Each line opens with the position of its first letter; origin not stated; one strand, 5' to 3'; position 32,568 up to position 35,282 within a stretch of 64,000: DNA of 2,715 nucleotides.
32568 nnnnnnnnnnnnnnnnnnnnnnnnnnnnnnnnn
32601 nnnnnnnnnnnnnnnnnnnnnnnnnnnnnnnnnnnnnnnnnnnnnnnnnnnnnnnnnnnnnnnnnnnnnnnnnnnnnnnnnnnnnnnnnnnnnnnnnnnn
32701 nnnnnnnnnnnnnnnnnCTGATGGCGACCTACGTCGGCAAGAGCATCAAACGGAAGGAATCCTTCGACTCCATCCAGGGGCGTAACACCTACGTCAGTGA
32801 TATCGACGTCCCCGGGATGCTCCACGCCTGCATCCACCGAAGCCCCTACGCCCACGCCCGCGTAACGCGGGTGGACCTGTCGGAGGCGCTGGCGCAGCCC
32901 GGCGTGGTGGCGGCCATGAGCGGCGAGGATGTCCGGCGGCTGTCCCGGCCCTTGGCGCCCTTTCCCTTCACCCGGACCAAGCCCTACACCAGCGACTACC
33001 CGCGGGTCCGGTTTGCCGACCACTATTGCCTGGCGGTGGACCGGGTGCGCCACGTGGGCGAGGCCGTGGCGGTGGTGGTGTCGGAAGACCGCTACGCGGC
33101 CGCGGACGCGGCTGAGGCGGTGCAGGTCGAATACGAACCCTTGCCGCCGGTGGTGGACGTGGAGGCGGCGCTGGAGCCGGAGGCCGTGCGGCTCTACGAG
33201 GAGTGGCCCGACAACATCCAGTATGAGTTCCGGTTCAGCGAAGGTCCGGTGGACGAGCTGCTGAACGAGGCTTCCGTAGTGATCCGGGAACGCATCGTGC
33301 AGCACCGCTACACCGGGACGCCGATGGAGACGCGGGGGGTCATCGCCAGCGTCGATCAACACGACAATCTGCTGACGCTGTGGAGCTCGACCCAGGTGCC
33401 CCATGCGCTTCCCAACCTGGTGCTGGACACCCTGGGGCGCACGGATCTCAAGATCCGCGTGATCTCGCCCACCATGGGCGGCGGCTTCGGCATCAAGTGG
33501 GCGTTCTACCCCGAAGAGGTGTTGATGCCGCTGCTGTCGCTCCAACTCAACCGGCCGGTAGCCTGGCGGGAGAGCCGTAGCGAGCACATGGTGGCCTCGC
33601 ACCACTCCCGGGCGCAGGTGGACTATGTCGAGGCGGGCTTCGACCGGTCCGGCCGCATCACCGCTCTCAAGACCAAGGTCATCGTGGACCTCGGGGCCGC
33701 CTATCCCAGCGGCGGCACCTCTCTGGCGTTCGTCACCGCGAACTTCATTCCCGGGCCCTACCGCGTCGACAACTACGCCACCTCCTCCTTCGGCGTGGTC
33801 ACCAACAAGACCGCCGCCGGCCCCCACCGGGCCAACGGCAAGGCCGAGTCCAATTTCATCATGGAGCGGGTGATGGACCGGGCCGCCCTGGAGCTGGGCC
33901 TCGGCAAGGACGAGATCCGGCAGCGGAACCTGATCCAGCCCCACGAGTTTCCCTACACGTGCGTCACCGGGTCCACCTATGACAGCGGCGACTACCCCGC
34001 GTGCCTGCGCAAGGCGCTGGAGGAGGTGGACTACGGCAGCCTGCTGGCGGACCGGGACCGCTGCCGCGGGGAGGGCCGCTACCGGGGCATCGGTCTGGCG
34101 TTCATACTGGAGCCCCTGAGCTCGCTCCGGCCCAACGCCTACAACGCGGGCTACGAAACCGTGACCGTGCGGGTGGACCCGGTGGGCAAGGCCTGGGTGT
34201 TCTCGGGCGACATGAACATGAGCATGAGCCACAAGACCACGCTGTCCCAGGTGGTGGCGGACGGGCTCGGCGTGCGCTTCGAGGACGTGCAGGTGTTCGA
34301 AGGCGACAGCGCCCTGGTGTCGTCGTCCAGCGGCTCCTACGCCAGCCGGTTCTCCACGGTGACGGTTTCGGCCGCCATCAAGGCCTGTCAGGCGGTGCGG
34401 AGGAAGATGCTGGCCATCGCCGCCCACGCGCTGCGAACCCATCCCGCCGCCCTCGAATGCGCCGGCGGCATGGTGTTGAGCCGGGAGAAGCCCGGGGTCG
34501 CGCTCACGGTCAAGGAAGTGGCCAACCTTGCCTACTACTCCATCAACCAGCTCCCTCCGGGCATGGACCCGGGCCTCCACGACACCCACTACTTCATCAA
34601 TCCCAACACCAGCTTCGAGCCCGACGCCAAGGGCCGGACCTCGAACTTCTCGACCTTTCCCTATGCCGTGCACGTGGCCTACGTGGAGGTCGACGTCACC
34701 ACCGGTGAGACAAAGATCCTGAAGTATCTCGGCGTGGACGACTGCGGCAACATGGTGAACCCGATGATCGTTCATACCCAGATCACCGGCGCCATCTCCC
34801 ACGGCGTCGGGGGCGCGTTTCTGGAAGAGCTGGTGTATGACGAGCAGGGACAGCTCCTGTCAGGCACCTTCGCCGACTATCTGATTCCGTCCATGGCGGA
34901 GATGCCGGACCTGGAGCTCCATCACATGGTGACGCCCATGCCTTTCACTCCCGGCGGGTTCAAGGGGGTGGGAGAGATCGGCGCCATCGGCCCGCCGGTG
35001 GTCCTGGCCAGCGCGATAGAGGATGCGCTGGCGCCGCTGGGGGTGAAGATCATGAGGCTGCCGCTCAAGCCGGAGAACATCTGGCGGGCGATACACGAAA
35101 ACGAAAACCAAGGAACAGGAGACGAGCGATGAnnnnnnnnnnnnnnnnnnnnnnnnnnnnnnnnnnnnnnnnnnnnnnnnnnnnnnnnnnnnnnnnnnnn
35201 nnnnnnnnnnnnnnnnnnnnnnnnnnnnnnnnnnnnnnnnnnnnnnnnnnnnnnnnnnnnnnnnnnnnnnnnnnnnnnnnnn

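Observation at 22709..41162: Catabolic gene neighbourhood combining aryl-CoA ligase, UbiD decarboxylase, PhtD-like decarboxylase and CoxMSL-type hydroxylase: candidate pathway for an aromatic or N-heterocyclic carboxylate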

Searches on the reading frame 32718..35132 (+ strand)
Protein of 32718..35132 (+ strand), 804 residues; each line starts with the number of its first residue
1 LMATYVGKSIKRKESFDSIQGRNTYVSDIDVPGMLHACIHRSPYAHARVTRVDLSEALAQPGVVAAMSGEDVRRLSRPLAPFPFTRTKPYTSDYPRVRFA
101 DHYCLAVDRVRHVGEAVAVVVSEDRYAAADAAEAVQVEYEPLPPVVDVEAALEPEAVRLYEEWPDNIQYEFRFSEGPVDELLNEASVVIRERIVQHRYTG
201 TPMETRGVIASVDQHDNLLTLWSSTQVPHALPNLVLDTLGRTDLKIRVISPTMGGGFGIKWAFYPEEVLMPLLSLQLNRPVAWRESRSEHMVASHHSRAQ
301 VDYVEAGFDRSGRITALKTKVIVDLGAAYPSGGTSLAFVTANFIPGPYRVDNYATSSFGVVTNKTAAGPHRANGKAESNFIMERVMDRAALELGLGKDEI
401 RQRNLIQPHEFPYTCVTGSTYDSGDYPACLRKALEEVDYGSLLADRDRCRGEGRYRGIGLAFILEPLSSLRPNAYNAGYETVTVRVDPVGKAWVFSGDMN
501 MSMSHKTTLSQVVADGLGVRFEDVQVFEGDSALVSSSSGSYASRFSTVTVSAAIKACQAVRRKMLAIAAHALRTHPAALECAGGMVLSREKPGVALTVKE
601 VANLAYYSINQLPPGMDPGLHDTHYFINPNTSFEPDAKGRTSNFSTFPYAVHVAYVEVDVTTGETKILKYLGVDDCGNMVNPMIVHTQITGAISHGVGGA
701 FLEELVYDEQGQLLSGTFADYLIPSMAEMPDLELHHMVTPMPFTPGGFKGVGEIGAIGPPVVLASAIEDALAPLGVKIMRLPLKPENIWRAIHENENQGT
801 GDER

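Call 6: search_protein_families(library=pfam, proteins=[window:32718-35132:+], max_evalue=0.001)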
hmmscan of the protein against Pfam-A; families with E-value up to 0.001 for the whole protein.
window:32718-35132:+ (804 aa): 3 families
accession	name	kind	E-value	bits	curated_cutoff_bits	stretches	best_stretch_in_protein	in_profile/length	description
PF20256.3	MoCoBD_2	-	1.1e-74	251.9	27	1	432-730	1-283/283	Molybdopterin cofactor-binding domain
PF02738.23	MoCoBD_1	-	6.7e-66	222.3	27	1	160-405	2-244/244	Molybdopterin cofactor-binding domain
PF01315.27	Ald_Xan_dh_C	-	1.1e-26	93.7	31.3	1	20-143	1-110/110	Aldehyde oxidase and xanthine dehydrogenase, a/b hammerhead domain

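Call 7: search_protein_families(library=ncbifam, proteins=[window:32718-35132:+], max_evalue=0.00001)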
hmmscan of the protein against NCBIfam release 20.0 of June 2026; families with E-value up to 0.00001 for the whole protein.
window:32718-35132:+ (804 aa): 13 families
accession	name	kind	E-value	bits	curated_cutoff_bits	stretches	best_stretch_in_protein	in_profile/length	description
NF041018.1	glyceraldDH_alpha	equivalog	9e-187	622.8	790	1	4-789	1-741/741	glyceraldehyde dehydrogenase subunit alpha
NF040766.1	CODH_aero_grp5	exception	2e-177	591.8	950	1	4-790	3-783/785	aerobic carbon-monoxide dehydrogenase large subunit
TIGR02416.1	CO_dehy_Mo_lg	equivalog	1.5e-146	489.7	991.15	1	18-791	5-770/770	aerobic carbon-monoxide dehydrogenase large subunit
NF043082.1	XdhA_XDHase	equivalog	3.2e-120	402.5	780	1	6-795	1-755/758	xanthine dehydrogenase subunit XdhA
TIGR03194.1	4hydrxCoA_A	equivalog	2.5e-118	396.6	994.55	1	16-791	7-745/746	4-hydroxybenzoyl-CoA reductase subunit alpha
NF007426.0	PRK09970.1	equivalog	8e-117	391.2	916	1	4-795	4-758/761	xanthine dehydrogenase molybdenum-binding subunit XdhA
TIGR03196.1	pucD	equivalog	8.9e-91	305.4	783.65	1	6-788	3-754/763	xanthine dehydrogenase subunit D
NF045668.1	pterin_aldehy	equivalog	1.4e-71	241.8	1100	2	7-562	176-716/905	molybdopterin-dependent aldehyde oxidoreductase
TIGR02965.1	xanthine_xdhB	equivalog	1.1e-64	218.9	849.5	1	7-793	2-755/758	xanthine dehydrogenase molybdopterin binding subunit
TIGR03311.1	Se_dep_XDH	equivalog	6.1e-61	206.5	830.45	2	5-567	161-681/848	selenium-dependent xanthine dehydrogenase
TIGR03313.1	Se_sel_red_Mo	hypoth_equivalog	1.9e-57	194.6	1101.9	2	171-792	357-949/951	molybdopterin-dependent oxidoreductase Mo/Fe-S-binding subunit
NF041671.1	peri_hyde_PaoC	equivalog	5.9e-56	190.2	1180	2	4-564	16-533/735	aldehyde oxidoreductase molybdenum-binding subunit PaoC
TIGR02969.1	mam_aldehyde_ox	subfamily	4.6e-37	127.1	1912.3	2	7-567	577-1105/1330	aldehyde oxidase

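Call 11: search_solved_structures(query=window:32718-35132:+, max_evalue=1e-30)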
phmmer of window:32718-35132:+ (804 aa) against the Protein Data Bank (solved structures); distinct sequences matched with E-value up to 1e-30: 20.
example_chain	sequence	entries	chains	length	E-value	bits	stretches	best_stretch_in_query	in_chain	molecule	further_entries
8uem_A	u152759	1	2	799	7.5e-141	474.2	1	11-793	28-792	Carbon monoxide dehydrogenase (Large chain), CoxL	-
1t3q_B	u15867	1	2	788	2.9e-133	449.1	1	5-795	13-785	quinoline 2-oxidoreductase large subunit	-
7dqx_A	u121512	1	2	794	3.7e-123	415.7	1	4-790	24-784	6-hydroxypseudooxynicotine dehydrogenase complex subunit gamma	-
1ffu_B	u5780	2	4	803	2.4e-120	406.3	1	6-795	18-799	CUTL, MOLYBDOPROTEIN OF CARBON MONOXIDE DEHYDROGENASE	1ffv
1n5w_B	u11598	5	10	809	5e-114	385.5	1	8-790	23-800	Carbon monoxide dehydrogenase large chain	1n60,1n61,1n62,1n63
1zxi_B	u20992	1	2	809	6.7e-114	385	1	8-790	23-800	Carbon monoxide dehydrogenase large chain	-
4zoh_A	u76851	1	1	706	1.7e-97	330.8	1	103-786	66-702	Putative oxidoreductase molybdopterin-binding subunit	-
1rm6_A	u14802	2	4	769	3.1e-74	253.9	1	14-792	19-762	4-hydroxybenzoyl-CoA reductase alpha subunit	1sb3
1dgj_A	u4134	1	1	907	1.2e-38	136.2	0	7-560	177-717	ALDEHYDE OXIDOREDUCTASE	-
5y6q_C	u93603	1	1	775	5e-38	134.1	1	20-783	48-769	Aldehyde oxidase large subunit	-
3hrd_A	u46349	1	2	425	2.8e-37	131.7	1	6-422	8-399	Nicotinate dehydrogenase large molybdopterin subunit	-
1sij_A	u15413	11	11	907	5.6e-37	130.7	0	18-419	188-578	Aldehyde oxidoreductase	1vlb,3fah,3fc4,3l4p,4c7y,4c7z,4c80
3sr6_C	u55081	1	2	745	1.7e-32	115.8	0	21-564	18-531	Xanthine dehydrogenase/oxidase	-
3etr_C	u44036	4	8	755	1.8e-32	115.7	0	21-564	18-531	Xanthine dehydrogenase/oxidase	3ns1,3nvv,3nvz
3nrz_C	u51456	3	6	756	1.9e-32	115.7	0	21-564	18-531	Xanthine dehydrogenase/oxidase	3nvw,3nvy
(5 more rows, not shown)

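Call 32: find_homologous_proteins(query=window:32718-35132:+, max_evalue=1e-50)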
Query window:32718-35132:+ (804 aa): 6727 proteins with E <= 1e-50 among 8000 candidates; the best 120 are listed.
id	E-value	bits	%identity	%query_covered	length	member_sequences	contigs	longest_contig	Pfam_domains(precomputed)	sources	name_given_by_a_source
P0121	0.0e+0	1756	95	100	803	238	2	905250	PF02738.24,PF20256.4,PF01315.28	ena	-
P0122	0.0e+0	1663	90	100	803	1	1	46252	PF02738.24,PF20256.4,PF01315.28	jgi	-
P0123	0.0e+0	1645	88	99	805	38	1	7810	PF02738.24,PF20256.4,PF01315.28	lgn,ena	-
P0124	0.0e+0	1643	89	100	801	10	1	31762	PF02738.24,PF20256.4,PF01315.28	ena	-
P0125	0.0e+0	1487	81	99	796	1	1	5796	PF02738.24,PF20256.4,PF01315.28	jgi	jgi:aerobic carbon-monoxide dehydrogenase large subunit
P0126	0.0e+0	1457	79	99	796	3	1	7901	PF02738.24,PF20256.4,PF01315.28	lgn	-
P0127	0.0e+0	1350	72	99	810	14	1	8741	PF02738.24,PF20256.4,PF01315.28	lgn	-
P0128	0.0e+0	1325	71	98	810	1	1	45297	PF02738.24,PF20256.4,PF01315.28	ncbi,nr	ncbi:MAG: xanthine dehydrogenase family protein molybdopterin-binding subunit [Deltaproteobacteria b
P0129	0.0e+0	1246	68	99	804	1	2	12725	PF02738.24,PF20256.4,PF01315.28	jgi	-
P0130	0.0e+0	1218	66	98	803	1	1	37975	PF02738.24,PF20256.4,PF01315.28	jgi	jgi:aerobic carbon-monoxide dehydrogenase large subunit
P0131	0.0e+0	1214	66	98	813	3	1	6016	PF02738.24,PF20256.4,PF01315.28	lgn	-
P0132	0.0e+0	1202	65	99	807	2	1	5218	PF02738.24,PF20256.4,PF01315.28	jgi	jgi:aerobic carbon-monoxide dehydrogenase large subunit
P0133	0.0e+0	1185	64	99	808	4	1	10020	PF02738.24,PF20256.4,PF01315.28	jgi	-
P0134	0.0e+0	1171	63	98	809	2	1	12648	PF02738.24,PF20256.4,PF01315.28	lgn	-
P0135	3.7e-267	907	50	99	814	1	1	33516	PF02738.24,PF20256.4,PF01315.28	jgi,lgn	-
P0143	1.7e-256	872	49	98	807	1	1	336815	PF02738.24,PF20256.4,PF01315.28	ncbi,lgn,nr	ncbi:MAG: xanthine dehydrogenase family protein molybdopterin-binding subunit [Acidobacteria bacteri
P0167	3.1e-246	838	47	98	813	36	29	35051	PF02738.24,PF20256.4,PF01315.28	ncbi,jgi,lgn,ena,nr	ncbi:MAG: xanthine dehydrogenase family protein molybdopterin-binding subunit [Deltaproteobacteria b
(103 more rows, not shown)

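Call 33: find_encoding_contigs(protein=P0121, flank=10000, max_places=1)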
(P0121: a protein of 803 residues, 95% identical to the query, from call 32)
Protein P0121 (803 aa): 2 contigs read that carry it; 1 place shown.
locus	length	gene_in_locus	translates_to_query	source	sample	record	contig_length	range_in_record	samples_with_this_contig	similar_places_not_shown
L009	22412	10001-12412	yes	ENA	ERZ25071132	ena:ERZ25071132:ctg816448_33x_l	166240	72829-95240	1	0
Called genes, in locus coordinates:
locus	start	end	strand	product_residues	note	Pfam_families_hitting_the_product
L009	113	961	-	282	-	-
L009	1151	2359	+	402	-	PF06500:FrsA-like, PF00326:Peptidase_S9, PF12146:Hydrolase_4 (faint)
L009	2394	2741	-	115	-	-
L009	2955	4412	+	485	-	PF00171:Aldedh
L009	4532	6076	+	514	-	PF00501:AMP-binding, PF13193:AMP-binding_C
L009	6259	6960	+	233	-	PF00596:Aldolase_II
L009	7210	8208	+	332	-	-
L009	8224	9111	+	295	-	PF00941:FAD_binding_5, PF03450:CO_deh_flav_C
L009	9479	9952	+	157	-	PF00111:Fer2 (weak), PF01799:Fer2_2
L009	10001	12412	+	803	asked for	PF01315:Ald_Xan_dh_C, PF02738:MoCoBD_1, PF20256:MoCoBD_2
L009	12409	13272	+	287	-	-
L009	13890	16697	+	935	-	PF02463:SMC_N (faint), PF13304:AAA_21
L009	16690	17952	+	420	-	PF04326:SLFN_AlbA_2, PF13749:HATPase_c_4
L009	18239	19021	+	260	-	PF00378:ECH_1, PF16113:ECH_2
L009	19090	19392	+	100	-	PF09907:HigB_toxin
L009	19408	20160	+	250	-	-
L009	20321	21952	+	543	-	PF20695:UbiD_N (weak), PF01977:UbiD, PF20696:UbiD_C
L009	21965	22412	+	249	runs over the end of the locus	PF01925:TauE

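Call 34: find_encoding_contigs(protein=P0122, flank=10000, max_places=1)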
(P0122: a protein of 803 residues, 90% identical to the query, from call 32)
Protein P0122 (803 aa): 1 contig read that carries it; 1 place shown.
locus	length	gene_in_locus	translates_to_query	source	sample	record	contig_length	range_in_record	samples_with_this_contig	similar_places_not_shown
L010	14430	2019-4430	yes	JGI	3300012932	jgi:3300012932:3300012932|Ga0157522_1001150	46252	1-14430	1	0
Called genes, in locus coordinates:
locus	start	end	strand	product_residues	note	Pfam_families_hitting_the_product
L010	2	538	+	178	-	?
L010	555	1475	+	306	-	PF00941:FAD_binding_5, PF03450:CO_deh_flav_C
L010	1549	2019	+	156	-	PF00111:Fer2 (weak), PF01799:Fer2_2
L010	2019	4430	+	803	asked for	PF01315:Ald_Xan_dh_C, PF02738:MoCoBD_1, PF20256:MoCoBD_2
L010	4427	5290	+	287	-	-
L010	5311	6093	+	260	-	PF00378:ECH_1, PF16113:ECH_2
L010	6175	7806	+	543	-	PF20695:UbiD_N (weak), PF01977:UbiD, PF20696:UbiD_C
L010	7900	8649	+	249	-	PF01925:TauE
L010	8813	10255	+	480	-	PF00890:FAD_binding_2 (weak), PF01134:GIDA (faint), PF03486:HI0933_like (weak), PF07992:Pyr_redox_2, PF12831:FAD_oxidored, PF13738:Pyr_redox_3 (weak), PF00070:Pyr_redox, PF02852:Pyr_redox_dim, +5 more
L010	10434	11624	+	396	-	PF13433:Peripla_BP_5, PF13458:Peripla_BP_6, PF01094:ANF_receptor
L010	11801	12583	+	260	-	PF00005:ABC_tran, PF13304:AAA_21 (faint), PF12399:BCA_ABC_TP_C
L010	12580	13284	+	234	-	PF00005:ABC_tran, PF13604:AAA_30, PF13304:AAA_21 (weak)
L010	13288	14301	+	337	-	PF02653:BPD_transp_2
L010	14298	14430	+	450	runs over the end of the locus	PF02653:BPD_transp_2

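Call 35: find_encoding_contigs(protein=P0130, flank=10000, max_places=1)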
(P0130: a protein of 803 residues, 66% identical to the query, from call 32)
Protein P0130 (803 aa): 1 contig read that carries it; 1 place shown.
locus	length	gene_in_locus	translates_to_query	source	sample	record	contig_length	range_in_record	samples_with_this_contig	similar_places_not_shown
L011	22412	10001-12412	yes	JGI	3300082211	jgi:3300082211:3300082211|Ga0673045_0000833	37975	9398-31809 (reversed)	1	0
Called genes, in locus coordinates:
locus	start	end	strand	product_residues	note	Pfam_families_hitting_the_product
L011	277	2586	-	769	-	PF01315:Ald_Xan_dh_C, PF02738:MoCoBD_1, PF20256:MoCoBD_2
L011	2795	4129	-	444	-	PF02826:2-Hacid_dh_C, PF03446:NAD_binding_2, PF03807:F420_oxidored (faint), PF14833:NAD_binding_11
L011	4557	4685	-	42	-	-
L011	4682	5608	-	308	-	PF00392:GntR, PF07729:FCD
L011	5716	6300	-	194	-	PF02776:TPP_enzyme_N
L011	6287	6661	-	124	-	-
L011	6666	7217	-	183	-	PF06240:COXG, PF10604:Polyketide_cyc2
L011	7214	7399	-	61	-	-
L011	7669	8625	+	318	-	PF00392:GntR, PF07729:FCD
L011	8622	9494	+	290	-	PF00941:FAD_binding_5, PF03450:CO_deh_flav_C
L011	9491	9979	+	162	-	PF00111:Fer2 (weak), PF01799:Fer2_2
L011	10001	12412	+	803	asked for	PF01315:Ald_Xan_dh_C, PF02738:MoCoBD_1, PF20256:MoCoBD_2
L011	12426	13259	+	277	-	PF00005:ABC_tran, PF13304:AAA_21 (faint), PF00004:AAA (weak)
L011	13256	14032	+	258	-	PF00528:BPD_transp_1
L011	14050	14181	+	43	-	-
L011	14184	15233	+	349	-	PF13379:NMT1_2, PF09084:NMT1 (weak)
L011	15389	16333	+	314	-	PF00701:DHDPS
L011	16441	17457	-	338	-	PF13683:rve_3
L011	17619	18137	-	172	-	-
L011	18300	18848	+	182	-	-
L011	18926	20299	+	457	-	PF01555:N6_N4_Mtase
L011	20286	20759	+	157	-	PF18932:DUF5681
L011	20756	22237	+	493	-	PF17289:Terminase_6C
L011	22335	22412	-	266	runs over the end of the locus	-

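Call 84: find_encoding_contigs(protein=P0143, flank=9000, max_places=1)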
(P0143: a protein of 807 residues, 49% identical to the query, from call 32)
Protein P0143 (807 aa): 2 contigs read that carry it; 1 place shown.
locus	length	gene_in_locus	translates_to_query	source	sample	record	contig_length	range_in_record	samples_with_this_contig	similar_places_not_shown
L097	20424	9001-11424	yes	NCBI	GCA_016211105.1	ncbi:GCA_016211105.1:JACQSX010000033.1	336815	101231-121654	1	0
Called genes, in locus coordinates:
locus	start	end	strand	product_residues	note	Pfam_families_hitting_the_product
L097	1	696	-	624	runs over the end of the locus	PF07995:GSDH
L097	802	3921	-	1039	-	PF13620:CarboxypepD_reg, PF13715:CarbopepD_reg_2 (faint), PF25183:OMP_b-brl_4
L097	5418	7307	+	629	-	PF07969:Amidohydro_3, PF01979:Amidohydro_1 (weak)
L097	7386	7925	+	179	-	PF00963:Cohesin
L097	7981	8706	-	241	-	PF00378:ECH_1, PF16113:ECH_2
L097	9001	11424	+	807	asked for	PF01315:Ald_Xan_dh_C, PF02738:MoCoBD_1, PF20256:MoCoBD_2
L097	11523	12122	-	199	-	-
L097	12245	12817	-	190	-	-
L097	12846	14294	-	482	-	PF20695:UbiD_N (weak), PF01977:UbiD, PF20696:UbiD_C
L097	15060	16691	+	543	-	PF20695:UbiD_N, PF01977:UbiD, PF20696:UbiD_C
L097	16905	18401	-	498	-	PF01609:DDE_Tnp_1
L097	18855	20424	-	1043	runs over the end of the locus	PF13620:CarboxypepD_reg, PF13715:CarbopepD_reg_2 (weak), PF07715:Plug (weak), PF25183:OMP_b-brl_4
